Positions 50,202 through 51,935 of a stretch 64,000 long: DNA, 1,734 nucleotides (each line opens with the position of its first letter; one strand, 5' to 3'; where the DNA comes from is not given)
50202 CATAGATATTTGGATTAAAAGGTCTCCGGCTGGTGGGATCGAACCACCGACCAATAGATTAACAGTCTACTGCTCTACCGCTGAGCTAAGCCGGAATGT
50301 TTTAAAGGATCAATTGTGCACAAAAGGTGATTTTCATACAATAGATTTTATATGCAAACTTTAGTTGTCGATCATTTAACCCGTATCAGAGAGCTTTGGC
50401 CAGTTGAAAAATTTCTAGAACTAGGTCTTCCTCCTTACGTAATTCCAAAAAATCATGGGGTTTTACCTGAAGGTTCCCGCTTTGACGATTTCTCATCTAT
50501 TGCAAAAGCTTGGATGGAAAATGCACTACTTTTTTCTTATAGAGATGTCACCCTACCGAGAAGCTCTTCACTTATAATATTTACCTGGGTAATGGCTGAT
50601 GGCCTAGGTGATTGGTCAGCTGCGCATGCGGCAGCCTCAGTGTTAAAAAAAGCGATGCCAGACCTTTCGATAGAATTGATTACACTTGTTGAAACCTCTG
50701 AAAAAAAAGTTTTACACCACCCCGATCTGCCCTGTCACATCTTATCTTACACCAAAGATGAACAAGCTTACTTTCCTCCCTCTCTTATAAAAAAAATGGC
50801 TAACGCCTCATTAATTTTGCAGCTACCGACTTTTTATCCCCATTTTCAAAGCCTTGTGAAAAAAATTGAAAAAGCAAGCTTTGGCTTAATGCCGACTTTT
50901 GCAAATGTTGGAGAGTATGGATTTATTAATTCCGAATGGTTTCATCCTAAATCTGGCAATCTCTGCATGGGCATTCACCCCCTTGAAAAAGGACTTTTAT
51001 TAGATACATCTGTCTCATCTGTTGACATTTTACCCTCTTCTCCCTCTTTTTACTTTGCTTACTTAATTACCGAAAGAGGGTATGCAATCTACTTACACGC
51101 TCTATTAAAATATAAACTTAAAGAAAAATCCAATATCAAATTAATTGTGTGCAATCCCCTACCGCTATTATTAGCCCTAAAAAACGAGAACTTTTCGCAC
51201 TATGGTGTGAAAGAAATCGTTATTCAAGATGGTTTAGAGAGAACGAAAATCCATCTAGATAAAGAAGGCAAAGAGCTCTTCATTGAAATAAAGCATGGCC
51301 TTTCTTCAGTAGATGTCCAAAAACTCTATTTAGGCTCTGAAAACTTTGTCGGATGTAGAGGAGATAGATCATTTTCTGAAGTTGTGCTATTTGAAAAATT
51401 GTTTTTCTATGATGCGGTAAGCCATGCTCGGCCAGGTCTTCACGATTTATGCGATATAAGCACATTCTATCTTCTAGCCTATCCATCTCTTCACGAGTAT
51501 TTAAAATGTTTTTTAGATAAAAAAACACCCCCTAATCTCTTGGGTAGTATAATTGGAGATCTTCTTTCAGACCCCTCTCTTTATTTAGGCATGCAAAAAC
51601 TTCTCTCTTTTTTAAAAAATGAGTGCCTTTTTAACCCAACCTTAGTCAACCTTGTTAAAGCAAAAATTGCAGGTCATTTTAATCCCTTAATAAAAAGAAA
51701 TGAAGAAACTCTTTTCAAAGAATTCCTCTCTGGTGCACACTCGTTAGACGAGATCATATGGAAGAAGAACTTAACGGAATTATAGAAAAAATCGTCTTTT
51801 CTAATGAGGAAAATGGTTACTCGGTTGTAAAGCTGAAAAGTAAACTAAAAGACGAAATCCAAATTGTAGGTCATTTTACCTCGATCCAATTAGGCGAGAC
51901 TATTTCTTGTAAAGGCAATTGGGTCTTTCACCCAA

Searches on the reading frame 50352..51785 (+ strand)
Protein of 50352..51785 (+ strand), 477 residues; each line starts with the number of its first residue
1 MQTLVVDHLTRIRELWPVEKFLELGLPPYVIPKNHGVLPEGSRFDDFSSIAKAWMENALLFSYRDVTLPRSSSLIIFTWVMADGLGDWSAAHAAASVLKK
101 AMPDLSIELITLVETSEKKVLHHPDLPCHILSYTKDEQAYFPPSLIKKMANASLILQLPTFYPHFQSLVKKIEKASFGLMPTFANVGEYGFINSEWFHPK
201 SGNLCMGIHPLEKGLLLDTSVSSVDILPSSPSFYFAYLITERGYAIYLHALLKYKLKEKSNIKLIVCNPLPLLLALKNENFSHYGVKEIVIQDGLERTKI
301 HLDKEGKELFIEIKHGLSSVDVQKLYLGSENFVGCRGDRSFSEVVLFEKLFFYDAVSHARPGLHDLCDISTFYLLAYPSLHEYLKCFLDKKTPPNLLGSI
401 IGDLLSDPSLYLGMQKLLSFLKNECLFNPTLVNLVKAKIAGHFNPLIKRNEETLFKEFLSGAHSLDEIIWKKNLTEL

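Call 9: search_protein_families(library=pfam, proteins=[window:50352-51785:+], max_evalue=0.01)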
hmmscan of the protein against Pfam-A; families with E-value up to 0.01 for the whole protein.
window:50352-51785:+ (477 aa): 0 families

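Call 14: find_encoding_contigs(protein=window:50352-51785:+, flank=10000, max_places=10)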
Protein window:50352-51785:+ (477 aa): 7 contigs read that carry it; 7 places shown.
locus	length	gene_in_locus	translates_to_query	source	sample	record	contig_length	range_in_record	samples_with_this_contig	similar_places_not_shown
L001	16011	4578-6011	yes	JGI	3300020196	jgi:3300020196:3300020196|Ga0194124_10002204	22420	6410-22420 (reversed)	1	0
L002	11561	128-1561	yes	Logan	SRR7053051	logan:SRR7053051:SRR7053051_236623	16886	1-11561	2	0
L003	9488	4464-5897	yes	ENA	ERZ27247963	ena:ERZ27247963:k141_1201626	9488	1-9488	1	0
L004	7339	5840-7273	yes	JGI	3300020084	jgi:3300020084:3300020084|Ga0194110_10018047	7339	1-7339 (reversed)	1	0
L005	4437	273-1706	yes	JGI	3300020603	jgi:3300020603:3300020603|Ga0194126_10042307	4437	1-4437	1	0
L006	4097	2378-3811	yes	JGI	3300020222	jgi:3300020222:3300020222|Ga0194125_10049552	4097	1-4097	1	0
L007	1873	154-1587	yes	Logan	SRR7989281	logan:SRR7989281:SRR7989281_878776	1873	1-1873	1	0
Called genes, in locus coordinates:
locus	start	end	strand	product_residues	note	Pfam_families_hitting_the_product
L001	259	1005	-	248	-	PF14485:DUF4431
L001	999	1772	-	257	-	-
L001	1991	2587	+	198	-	PF13338:AbiEi_4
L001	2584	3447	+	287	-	PF08843:AbiEii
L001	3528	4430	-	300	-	-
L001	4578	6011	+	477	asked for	-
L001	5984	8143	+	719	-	PF23139:OB_YrrC, PF14520:HHH_5 (weak), PF14490:HHH_RecD2, PF13245:AAA_19, PF13604:AAA_30, PF05127:NAT10_TcmA_helicase (weak), PF18335:SH3_13, PF13538:UvrD_C_2, +2 more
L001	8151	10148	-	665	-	PF00133:tRNA-synt_1, PF09334:tRNA-synt_1g, PF00133:tRNA-synt_1 (weak), PF19303:Anticodon_3, PF08264:Anticodon_1, PF01588:tRNA_bind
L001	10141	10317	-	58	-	-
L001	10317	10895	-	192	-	PF00625:Guanylate_kin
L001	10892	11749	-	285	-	PF03755:YicC-like_N, PF08340:YicC-like_C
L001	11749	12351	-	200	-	PF01351:RNase_HII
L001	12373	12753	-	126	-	PF01245:Ribosomal_L19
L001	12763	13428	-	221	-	PF01746:tRNA_m1G_MT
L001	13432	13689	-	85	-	PF00886:Ribosomal_S16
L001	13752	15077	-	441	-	PF02881:SRP54_N, PF00448:SRP54, PF02978:SRP_SPB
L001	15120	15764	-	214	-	PF05175:MTS, PF06325:PrmA (weak), PF13847:Methyltransf_31 (weak), PF13649:Methyltransf_25 (weak)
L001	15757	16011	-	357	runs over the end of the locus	PF03462:PCRF, PF00472:RF-1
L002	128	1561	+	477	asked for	-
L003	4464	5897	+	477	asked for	-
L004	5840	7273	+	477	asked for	-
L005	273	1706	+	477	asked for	-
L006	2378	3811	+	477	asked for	-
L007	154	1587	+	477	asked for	-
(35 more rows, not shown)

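Call 51: find_homologous_proteins(query=window:50352-51785:+, max_evalue=1e-20)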
Query window:50352-51785:+ (477 aa): 55 proteins with E <= 1e-20 among 8000 candidates.
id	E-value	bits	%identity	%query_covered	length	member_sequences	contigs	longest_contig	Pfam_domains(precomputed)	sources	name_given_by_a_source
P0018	0.0e+0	1084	100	100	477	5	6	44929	-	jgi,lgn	jgi:hypothetical protein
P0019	2.4e-286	968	88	100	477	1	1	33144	-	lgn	-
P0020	5.0e-253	858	78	100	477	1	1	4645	-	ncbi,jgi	jgi:hypothetical protein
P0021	1.9e-201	688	62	100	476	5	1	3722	-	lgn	-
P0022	3.2e-201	687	62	100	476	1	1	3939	-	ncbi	-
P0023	3.8e-195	667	61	100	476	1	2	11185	-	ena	-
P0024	6.6e-184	630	59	99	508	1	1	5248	-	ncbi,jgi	jgi:hypothetical protein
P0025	9.9e-179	613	57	100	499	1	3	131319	-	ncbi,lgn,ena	-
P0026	3.1e-165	569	55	99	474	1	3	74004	-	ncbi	-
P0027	1.0e-140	488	49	99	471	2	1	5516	-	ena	-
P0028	3.6e-124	433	47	98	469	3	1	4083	-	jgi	-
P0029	1.4e-113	398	51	82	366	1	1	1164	-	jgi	jgi:hypothetical protein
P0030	1.2e-111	392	47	90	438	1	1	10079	-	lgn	-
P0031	2.1e-106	375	43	95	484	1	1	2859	-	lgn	-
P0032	2.4e-100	355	41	98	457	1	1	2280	-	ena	-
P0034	7.3e-94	333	39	98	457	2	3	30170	-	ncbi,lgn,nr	ncbi:MAG: hypothetical protein JSR76_03095 [Verrucomicrobia bacterium]|nr:hypothetical protein [Verr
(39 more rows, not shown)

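Call 52: find_encoding_contigs(protein=P0019, flank=10000, max_places=2)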
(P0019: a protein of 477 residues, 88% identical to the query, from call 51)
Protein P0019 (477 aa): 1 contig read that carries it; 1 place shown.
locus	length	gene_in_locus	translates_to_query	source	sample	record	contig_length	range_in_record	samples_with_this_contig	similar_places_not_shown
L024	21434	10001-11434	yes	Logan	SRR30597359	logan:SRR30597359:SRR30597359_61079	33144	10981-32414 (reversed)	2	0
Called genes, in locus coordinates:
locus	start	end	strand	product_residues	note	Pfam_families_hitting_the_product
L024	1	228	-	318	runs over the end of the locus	PF01797:Y1_Tnp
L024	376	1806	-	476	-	PF01637:ATPase_2, PF13191:AAA_16 (weak), PF13173:AAA_14 (weak), PF13401:AAA_22 (weak)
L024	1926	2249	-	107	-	-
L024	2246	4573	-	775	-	PF22763:NrS1-1_pol-like_HBD, PF08706:D5_N, PF19263:DUF5906 (weak)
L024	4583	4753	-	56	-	-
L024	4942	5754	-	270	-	-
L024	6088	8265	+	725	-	PF13431:TPR_17 (faint), PF07719:TPR_2 (faint), PF13181:TPR_8 (faint), PF13371:TPR_9 (faint), PF00515:TPR_1 (weak), PF13414:TPR_11, PF13432:TPR_16, PF14559:TPR_19 (weak), +1 more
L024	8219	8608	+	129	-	-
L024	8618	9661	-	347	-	PF00589:Phage_integrase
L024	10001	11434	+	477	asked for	-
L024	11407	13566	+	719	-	PF23139:OB_YrrC, PF14520:HHH_5 (weak), PF14490:HHH_RecD2, PF13245:AAA_19, PF13604:AAA_30, PF05127:NAT10_TcmA_helicase (weak), PF18335:SH3_13, PF13538:UvrD_C_2, +2 more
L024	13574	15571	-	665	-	PF00133:tRNA-synt_1, PF09334:tRNA-synt_1g, PF00133:tRNA-synt_1 (weak), PF19303:Anticodon_3, PF08264:Anticodon_1, PF01588:tRNA_bind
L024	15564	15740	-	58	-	-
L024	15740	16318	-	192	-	PF00625:Guanylate_kin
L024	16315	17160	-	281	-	PF03755:YicC-like_N, PF08340:YicC-like_C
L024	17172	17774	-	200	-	PF01351:RNase_HII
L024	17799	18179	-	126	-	PF01245:Ribosomal_L19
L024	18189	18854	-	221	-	PF01746:tRNA_m1G_MT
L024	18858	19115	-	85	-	PF00886:Ribosomal_S16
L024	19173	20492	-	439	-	PF02881:SRP54_N, PF00448:SRP54, PF02978:SRP_SPB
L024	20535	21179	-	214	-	PF05175:MTS, PF06325:PrmA, PF10294:Methyltransf_16 (weak), PF13847:Methyltransf_31, PF13649:Methyltransf_25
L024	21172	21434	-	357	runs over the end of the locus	PF03462:PCRF, PF00472:RF-1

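Call 53: find_encoding_contigs(protein=P0025, flank=10000, max_places=3)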
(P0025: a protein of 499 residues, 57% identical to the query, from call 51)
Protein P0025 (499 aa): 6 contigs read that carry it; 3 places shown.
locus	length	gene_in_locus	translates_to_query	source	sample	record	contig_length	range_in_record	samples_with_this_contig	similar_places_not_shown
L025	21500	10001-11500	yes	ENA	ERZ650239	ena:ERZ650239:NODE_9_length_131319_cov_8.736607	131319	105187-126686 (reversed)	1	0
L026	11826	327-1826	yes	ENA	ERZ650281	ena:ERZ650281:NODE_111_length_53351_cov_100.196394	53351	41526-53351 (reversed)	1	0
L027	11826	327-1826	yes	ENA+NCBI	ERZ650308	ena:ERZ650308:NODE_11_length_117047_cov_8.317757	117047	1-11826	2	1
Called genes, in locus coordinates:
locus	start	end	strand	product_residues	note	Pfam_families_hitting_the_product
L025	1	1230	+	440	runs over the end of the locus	-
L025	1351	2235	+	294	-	PF12678:zf-rbx1, PF12861:zf-ANAPC11 (faint), PF13639:zf-RING_2 (weak), PF12796:Ank_2 (faint)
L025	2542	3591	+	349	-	PF02805:Ada_Zn_binding, PF12833:HTH_18, PF01035:DNA_binding_1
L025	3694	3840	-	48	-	PF13561:adh_short_C2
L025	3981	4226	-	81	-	-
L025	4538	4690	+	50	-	-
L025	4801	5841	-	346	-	-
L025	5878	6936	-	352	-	PF00852:Glyco_transf_10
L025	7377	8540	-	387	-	PF01494:FAD_binding_3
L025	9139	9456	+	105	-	PF07853:DUF1648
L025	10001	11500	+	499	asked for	-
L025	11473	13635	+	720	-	PF23139:OB_YrrC, PF14520:HHH_5 (weak), PF14490:HHH_RecD2, PF05970:PIF1 (weak), PF13245:AAA_19, PF13604:AAA_30, PF18335:SH3_13, PF13538:UvrD_C_2, +4 more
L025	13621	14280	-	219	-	-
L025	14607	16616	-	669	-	PF00133:tRNA-synt_1, PF01406:tRNA-synt_1e (faint), PF09334:tRNA-synt_1g, PF00133:tRNA-synt_1 (weak), PF08264:Anticodon_1, PF19303:Anticodon_3, PF01588:tRNA_bind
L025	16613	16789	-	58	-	-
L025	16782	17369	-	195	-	PF00625:Guanylate_kin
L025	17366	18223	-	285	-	PF03755:YicC-like_N, PF08340:YicC-like_C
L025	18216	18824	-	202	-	PF01351:RNase_HII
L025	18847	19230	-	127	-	PF01245:Ribosomal_L19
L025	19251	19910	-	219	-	PF01746:tRNA_m1G_MT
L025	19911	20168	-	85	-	PF00886:Ribosomal_S16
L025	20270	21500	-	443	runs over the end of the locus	PF02881:SRP54_N, PF00448:SRP54, PF13401:AAA_22 (weak), PF02978:SRP_SPB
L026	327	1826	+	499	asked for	-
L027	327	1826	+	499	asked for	-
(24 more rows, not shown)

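Call 59: find_homologous_proteins(query=L024:376-1806:-, max_evalue=1e-30)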
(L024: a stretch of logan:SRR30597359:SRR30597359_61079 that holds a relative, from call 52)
Query L024:376-1806:- (476 aa): 6392 proteins with E <= 1e-30 among 8000 candidates; the best 120 are listed.
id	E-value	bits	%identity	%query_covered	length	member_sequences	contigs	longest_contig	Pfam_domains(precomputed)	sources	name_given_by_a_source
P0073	0.0e+0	1059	100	100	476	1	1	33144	PF13173.13,PF13401.13,PF01637.25,PF13191.13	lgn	-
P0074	5.5e-274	927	85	100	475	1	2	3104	PF13173.13,PF03008.21,PF01637.25,PF13191.13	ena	-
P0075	4.7e-273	924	84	100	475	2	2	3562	PF13173.13,PF03008.21,PF01637.25,PF13191.13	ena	-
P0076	4.4e-272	921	84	100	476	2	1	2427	PF13173.13,PF01637.25,PF13191.13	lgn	-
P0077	9.8e-272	919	85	100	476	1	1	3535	PF13173.13,PF01637.25,PF13191.13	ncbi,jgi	-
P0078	3.5e-270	914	85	100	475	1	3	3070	PF13173.13,PF13401.13,PF01637.25,PF13191.13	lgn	-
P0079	7.6e-270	913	85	100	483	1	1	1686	PF13173.13,PF03008.21,PF13401.13,PF01637.25,PF13191.13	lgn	-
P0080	8.2e-270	913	84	100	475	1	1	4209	PF13173.13,PF13401.13,PF01637.25,PF13191.13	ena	-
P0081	2.2e-269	912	83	100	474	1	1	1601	PF13173.13,PF01637.25,PF13191.13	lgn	-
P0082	9.0e-269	910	83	100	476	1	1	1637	PF13173.13,PF03008.21,PF01637.25,PF13191.13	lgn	-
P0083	2.0e-268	909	84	100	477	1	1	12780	PF13173.13,PF03008.21,PF13401.13,PF01637.25,PF13191.13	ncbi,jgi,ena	jgi:AAA+ ATPase superfamily predicted ATPase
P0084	2.1e-267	905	82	100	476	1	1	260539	PF13173.13,PF01637.25,PF13191.13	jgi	jgi:uncharacterized protein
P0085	2.7e-267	905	84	100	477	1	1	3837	PF13173.13,PF03008.21,PF13401.13,PF01637.25,PF13191.13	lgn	-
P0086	3.2e-267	905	84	100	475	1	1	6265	PF13173.13,PF13401.13,PF01637.25,PF13191.13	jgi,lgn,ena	-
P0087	6.7e-267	904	84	100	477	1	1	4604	PF13173.13,PF03008.21,PF13401.13,PF01637.25,PF13191.13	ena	-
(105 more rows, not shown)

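Call 60: find_encoding_contigs(protein=P0073, flank=10000, max_places=2)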
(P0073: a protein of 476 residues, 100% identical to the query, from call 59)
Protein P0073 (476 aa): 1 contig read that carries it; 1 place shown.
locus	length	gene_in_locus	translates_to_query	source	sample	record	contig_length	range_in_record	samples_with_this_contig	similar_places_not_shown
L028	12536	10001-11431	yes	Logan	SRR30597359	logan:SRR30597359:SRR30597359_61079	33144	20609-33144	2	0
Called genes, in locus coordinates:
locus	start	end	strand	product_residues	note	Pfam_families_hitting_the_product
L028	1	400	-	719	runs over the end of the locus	PF23139:OB_YrrC, PF14520:HHH_5 (weak), PF14490:HHH_RecD2, PF13245:AAA_19, PF13604:AAA_30, PF05127:NAT10_TcmA_helicase (weak), PF18335:SH3_13, PF13538:UvrD_C_2, +2 more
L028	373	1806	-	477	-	-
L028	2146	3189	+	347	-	PF00589:Phage_integrase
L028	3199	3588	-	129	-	-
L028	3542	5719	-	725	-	PF13431:TPR_17 (faint), PF07719:TPR_2 (faint), PF13181:TPR_8 (faint), PF13371:TPR_9 (faint), PF00515:TPR_1 (weak), PF13414:TPR_11, PF13432:TPR_16, PF14559:TPR_19 (weak), +1 more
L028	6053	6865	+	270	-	-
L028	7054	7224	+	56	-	-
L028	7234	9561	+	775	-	PF22763:NrS1-1_pol-like_HBD, PF08706:D5_N, PF19263:DUF5906 (weak)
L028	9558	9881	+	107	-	-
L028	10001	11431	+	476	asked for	PF01637:ATPase_2, PF13191:AAA_16 (weak), PF13173:AAA_14 (weak), PF13401:AAA_22 (weak)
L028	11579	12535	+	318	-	PF01797:Y1_Tnp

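Call 61: find_related_loci(query=L024:8618-9661:-, collection=viral_contigs, flank=10000)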
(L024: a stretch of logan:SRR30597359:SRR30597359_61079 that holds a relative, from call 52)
Query L024:8618-9661:- (347 aa) in viral_contigs; peptide patterns used: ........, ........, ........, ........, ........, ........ (x = any residue, [..] = any of these).
46 stretches matched a pattern; 43 encode a relative of the query (tblastn E <= 1e-3); 43 distinct loci.
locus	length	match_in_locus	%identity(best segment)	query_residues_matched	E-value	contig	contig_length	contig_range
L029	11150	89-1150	46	1-346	1e-94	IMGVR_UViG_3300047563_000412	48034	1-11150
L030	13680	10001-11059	33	1-342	5e-56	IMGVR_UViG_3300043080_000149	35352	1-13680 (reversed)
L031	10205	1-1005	33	1-341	2e-44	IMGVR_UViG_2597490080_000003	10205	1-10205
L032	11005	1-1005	33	1-341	3e-44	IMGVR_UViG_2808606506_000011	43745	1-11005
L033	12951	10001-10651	33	124-343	1e-34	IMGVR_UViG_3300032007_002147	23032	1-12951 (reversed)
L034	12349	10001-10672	35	124-339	1e-33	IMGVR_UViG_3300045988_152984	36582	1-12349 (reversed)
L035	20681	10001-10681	34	90-328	3e-31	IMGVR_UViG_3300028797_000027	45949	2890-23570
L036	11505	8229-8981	31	76-343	2e-29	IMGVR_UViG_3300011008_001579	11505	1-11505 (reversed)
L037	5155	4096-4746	34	122-347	6e-29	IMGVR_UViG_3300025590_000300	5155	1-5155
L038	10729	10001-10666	30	128-343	3e-27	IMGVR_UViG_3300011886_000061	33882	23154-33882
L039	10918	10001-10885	24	42-341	4e-27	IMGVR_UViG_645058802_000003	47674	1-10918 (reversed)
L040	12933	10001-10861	30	35-328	7e-27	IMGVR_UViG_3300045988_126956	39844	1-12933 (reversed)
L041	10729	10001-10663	31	128-342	6e-27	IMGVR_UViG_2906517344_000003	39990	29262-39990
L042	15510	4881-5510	30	127-342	9e-26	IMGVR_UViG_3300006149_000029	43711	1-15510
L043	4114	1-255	53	263-347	8e-26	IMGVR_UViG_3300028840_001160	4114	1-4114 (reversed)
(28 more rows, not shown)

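Call 62: find_encoding_contigs(protein=P0034, flank=10000, max_places=2)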
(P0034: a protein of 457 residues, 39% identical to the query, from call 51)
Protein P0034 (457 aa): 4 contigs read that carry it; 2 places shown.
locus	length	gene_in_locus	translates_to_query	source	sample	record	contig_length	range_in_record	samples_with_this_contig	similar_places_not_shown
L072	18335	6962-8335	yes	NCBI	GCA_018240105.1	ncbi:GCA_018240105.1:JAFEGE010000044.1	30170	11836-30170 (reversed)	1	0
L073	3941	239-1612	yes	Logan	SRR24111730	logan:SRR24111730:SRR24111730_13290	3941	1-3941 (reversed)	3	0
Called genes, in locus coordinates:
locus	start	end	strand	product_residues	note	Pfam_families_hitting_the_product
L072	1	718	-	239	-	PF01385:OrfB_IS605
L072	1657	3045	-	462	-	-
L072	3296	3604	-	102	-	-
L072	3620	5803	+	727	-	PF00515:TPR_1 (faint), PF07719:TPR_2 (faint), PF13181:TPR_8 (faint), PF13371:TPR_9 (faint), PF13431:TPR_17 (faint), PF13414:TPR_11, PF13432:TPR_16, PF14559:TPR_19 (faint)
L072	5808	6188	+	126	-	-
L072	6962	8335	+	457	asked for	-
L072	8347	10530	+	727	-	PF23139:OB_YrrC, PF12836:HHH_3 (faint), PF14520:HHH_5 (weak), PF14490:HHH_RecD2, PF13245:AAA_19, PF13604:AAA_30, PF18335:SH3_13, PF13538:UvrD_C_2, +3 more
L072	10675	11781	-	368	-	PF02661:Fic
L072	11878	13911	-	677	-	PF00133:tRNA-synt_1, PF09334:tRNA-synt_1g, PF08264:Anticodon_1, PF19303:Anticodon_3, PF01588:tRNA_bind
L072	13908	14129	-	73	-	-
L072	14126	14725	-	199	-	PF13401:AAA_22 (faint), PF00625:Guanylate_kin, PF13671:AAA_33 (faint)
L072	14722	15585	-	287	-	PF03755:YicC-like_N, PF08340:YicC-like_C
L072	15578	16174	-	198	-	PF01351:RNase_HII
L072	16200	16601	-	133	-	PF01245:Ribosomal_L19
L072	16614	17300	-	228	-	PF01746:tRNA_m1G_MT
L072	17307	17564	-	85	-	PF00886:Ribosomal_S16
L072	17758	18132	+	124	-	-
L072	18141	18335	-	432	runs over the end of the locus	PF02881:SRP54_N, PF00448:SRP54, PF13401:AAA_22 (weak), PF02978:SRP_SPB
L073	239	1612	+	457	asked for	-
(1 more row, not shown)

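Call 63: find_encoding_contigs(protein=P0023, flank=10000, max_places=2)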
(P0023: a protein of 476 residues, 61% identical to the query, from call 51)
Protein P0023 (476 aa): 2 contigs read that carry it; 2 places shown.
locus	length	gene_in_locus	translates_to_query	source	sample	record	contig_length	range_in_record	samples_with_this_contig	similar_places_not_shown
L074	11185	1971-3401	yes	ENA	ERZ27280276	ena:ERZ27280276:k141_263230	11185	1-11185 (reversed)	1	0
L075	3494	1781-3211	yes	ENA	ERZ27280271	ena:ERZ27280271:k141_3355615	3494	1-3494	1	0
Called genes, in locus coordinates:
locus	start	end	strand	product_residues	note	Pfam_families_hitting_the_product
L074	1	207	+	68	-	?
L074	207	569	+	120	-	-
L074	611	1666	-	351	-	PF00589:Phage_integrase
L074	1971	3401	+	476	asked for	-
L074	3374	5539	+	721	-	PF23139:OB_YrrC, PF14490:HHH_RecD2 (weak), PF14520:HHH_5 (weak), PF14490:HHH_RecD2, PF13245:AAA_19, PF13604:AAA_30, PF18335:SH3_13, PF13538:UvrD_C_2, +5 more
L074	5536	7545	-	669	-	PF00133:tRNA-synt_1, PF01406:tRNA-synt_1e (faint), PF09334:tRNA-synt_1g, PF08264:Anticodon_1, PF19303:Anticodon_3, PF01588:tRNA_bind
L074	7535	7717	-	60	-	-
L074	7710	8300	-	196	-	PF00625:Guanylate_kin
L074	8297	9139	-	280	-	PF03755:YicC-like_N, PF08340:YicC-like_C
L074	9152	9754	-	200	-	PF01351:RNase_HII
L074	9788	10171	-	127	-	PF01245:Ribosomal_L19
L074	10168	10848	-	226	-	PF01746:tRNA_m1G_MT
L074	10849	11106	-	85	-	PF00886:Ribosomal_S16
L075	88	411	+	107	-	-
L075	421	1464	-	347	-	PF00589:Phage_integrase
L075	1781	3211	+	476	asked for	-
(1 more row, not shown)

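Call 68: search_protein_families(library=padloc, proteins=[L001:3528-4430:-], max_evalue=0.001)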
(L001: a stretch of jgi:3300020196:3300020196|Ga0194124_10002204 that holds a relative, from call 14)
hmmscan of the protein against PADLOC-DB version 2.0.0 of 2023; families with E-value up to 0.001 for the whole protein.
L001:3528-4430:- (300 aa): 0 families

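Call 75: find_encoding_contigs(protein=P0020, flank=10000, max_places=3)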
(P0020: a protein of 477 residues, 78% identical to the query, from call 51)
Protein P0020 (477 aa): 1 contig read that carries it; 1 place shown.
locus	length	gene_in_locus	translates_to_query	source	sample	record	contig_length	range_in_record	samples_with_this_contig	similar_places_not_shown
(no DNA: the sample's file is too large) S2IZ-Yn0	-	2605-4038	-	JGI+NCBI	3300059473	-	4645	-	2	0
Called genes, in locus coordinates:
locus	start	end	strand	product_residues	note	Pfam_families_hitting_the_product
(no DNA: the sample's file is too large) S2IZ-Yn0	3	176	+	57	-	?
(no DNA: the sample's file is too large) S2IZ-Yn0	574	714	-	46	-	-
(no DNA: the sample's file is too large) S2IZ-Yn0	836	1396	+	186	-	PF13338:AbiEi_4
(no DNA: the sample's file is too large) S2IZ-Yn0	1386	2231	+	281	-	PF08843:AbiEii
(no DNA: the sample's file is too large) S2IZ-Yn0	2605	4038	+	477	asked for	-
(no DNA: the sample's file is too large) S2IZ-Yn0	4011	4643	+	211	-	?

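Call 76: find_encoding_contigs(protein=P0030, flank=10000, max_places=3)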
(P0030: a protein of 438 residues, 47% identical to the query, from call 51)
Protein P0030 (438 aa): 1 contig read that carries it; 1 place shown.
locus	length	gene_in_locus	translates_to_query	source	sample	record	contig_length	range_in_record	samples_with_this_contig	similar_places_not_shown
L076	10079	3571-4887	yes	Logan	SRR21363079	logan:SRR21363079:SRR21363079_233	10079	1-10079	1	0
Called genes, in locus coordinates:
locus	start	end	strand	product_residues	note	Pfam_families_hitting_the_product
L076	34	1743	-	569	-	PF01565:FAD_binding_4 (faint), PF08031:BBE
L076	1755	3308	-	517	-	PF00732:GMC_oxred_N, PF05199:GMC_oxred_C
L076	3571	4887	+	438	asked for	-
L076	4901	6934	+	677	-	PF02897:Peptidase_S9_N, PF00326:Peptidase_S9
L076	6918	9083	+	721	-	PF23139:OB_YrrC, PF14520:HHH_5, PF14490:HHH_RecD2, PF05970:PIF1 (weak), PF13245:AAA_19, PF13604:AAA_30, PF18335:SH3_13, PF13538:UvrD_C_2, +4 more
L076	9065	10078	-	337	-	?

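Call 90: search_protein_families(library=ncbifam, proteins=[L001:3528-4430:-, L024:8618-9661:-, L024:2246-4573:-], max_evalue=0.001)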
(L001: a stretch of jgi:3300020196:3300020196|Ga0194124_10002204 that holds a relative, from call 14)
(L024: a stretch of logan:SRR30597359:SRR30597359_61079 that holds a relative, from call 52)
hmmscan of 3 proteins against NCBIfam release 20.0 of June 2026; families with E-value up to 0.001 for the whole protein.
L001:3528-4430:- (300 aa): 0 families

L024:8618-9661:- (347 aa): 10 families
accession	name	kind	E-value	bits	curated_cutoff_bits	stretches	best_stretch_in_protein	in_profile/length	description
NF040815.2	recomb_XerA_Arch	equivalog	3.7e-26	92.3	220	1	124-337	56-262/263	site-specific tyrosine recombinase/integron integrase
TIGR02224.1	recomb_XerC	equivalog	5.6e-21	75.2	335.15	1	125-339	62-287/295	tyrosine recombinase XerC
TIGR02225.1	recomb_XerD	equivalog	1e-19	71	329.6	1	124-340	58-285/290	site-specific tyrosine recombinase XerD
NF001399.0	PRK00283.1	subfamily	1e-15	57.8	279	1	125-340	69-294/300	tyrosine recombinase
NF002331.0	PRK01287.1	subfamily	2.2e-15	56.5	371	1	77-339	48-322/365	site-specific tyrosine recombinase XerC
TIGR02249.1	integrase_gron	subfamily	4.8e-12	45.8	265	2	278-339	248-310/315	integron integrase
NF003462.0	PRK05084.1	equivalog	4.7e-10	38.7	267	1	290-343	305-358/360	tyrosine recombinase XerS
NF007371.0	PRK09871.1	subfamily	1.1e-07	31.5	222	1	167-342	3-187/198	tyrosine-type DNA invertase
NF011946.0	PRK15417.1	equivalog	8.6e-05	21.9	435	0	274-335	259-321/337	integron integrase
NF007370.0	PRK09870.1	subfamily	0.00058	19.5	221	0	167-247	9-90/200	tyrosine-type DNA invertase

L024:2246-4573:- (775 aa): 3 families
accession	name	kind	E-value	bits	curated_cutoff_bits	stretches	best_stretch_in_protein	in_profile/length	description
NF011296.0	PRK14709.1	subfamily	9.2e-67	225.7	613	1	294-763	14-462/469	hypothetical protein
TIGR01613.1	primase_Cterm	subfamily_domain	1.9e-61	207.6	108.7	1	420-731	2-300/304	phage/plasmid primase, P4 family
NF005477.0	PRK07078.1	subfamily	5.2e-58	196.9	1014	1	293-762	303-747/759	hypothetical protein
